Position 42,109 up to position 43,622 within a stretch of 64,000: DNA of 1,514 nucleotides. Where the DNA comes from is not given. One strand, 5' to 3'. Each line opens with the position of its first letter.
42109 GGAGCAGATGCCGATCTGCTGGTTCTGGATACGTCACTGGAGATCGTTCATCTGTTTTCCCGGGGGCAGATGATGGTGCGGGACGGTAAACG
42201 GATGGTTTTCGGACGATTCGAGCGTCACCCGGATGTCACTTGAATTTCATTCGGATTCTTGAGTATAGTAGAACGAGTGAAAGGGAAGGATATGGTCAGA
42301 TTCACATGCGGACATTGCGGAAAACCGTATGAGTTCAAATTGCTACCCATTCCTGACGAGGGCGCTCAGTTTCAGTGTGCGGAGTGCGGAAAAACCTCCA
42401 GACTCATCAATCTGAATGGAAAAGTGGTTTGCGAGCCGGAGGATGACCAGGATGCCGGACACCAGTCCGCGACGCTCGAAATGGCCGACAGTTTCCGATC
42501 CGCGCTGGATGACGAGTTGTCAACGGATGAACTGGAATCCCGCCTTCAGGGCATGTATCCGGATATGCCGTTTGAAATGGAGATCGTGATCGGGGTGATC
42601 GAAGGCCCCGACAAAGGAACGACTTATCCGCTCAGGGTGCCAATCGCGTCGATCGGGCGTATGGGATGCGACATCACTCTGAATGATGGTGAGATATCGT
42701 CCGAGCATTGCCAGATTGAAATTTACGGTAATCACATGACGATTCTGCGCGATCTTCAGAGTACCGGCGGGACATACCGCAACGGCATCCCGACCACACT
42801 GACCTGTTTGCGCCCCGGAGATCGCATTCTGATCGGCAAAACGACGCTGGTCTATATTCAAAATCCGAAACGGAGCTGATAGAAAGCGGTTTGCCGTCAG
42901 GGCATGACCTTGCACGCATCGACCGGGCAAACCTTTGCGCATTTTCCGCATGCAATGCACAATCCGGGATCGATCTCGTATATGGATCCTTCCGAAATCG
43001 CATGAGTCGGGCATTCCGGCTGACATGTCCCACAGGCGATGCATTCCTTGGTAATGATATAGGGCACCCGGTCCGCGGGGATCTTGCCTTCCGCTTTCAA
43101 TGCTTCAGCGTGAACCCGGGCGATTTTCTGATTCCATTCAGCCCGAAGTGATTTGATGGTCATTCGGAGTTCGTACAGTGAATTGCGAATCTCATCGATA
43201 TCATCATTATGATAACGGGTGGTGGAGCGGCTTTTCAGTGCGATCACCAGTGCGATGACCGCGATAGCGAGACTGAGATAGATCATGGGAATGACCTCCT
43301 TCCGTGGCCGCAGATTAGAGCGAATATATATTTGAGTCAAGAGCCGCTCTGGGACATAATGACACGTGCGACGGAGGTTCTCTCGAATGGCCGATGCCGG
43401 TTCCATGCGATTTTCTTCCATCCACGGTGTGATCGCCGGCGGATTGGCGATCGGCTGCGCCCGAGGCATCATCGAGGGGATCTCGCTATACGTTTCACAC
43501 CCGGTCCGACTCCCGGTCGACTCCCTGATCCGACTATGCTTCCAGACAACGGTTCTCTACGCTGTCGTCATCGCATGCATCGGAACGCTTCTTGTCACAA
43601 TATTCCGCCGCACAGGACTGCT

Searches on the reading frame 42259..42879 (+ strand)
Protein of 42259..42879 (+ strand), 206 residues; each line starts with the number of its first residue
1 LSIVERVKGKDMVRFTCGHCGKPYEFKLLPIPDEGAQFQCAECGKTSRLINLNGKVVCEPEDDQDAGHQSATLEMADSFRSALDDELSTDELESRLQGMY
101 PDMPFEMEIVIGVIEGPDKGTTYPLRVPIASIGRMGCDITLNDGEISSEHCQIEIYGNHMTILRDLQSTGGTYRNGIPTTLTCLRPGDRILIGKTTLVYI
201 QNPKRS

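Call 18: search_protein_families(library=pfam, proteins=[window:42259-42879:+], max_evalue=0.001)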
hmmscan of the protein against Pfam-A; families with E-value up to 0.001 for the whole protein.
window:42259-42879:+ (206 aa): 4 families
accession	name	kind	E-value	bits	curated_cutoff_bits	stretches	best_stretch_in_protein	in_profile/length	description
PF16697.10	Yop-YscD_cpl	-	3.8e-13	50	33.2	1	113-197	2-88/94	Inner membrane component of T3SS, cytoplasmic domain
PF00498.31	FHA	-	1.2e-12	48.5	20.7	1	131-193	2-67/67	FHA domain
PF25206.1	DUF7836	-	8.5e-06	26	26.7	1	12-49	5-42/59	Domain of unknown function (DUF7836)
PF13717.11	Zn_ribbon_4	-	3.7e-05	24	30.3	1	14-45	2-33/36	zinc-ribbon domain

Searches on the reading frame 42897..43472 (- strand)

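Call 18: search_protein_families(library=pfam, proteins=[window:42897-43472:-], max_evalue=0.001)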
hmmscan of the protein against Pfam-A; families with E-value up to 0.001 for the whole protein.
window:42897-43472:- (191 aa): 11 families
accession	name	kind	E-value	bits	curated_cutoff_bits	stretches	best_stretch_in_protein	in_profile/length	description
PF00037.32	Fer4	-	7.1e-14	51.4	21.1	2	165-186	1-22/24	4Fe-4S binding domain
PF12838.12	Fer4_7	-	2.5e-09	37.9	27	1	144-186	2-52/52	4Fe-4S dicluster domain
PF12797.12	Fer4_2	-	3.6e-09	36.4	24.5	1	166-184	4-22/22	4Fe-4S binding domain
PF12837.12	Fer4_6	-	4.5e-09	36.3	25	1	166-186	3-23/24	4Fe-4S binding domain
PF13237.11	Fer4_10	-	7.6e-07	29.4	25.5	1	138-183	3-53/53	4Fe-4S dicluster domain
PF13187.11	Fer4_9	-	1.1e-06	29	27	1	143-186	1-51/52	4Fe-4S dicluster domain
PF13534.11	Fer4_17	-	1.2e-06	29.4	22.2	0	141-157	43-59/61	4Fe-4S dicluster domain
PF14697.11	Fer4_21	-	6.5e-06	26.6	35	1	140-187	4-56/59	4Fe-4S dicluster domain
PF13484.11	Fer4_16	-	1.8e-05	25.9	30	0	143-172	1-29/66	4Fe-4S double cluster binding domain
PF25160.1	LdpA_Fe-S-bd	-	1.8e-05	24.8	27.6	1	154-187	13-43/49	LdpA Fe-S cluster-binding domain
PF13183.11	Fer4_8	-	6.3e-05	23.9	27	0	137-156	47-66/68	4Fe-4S dicluster domain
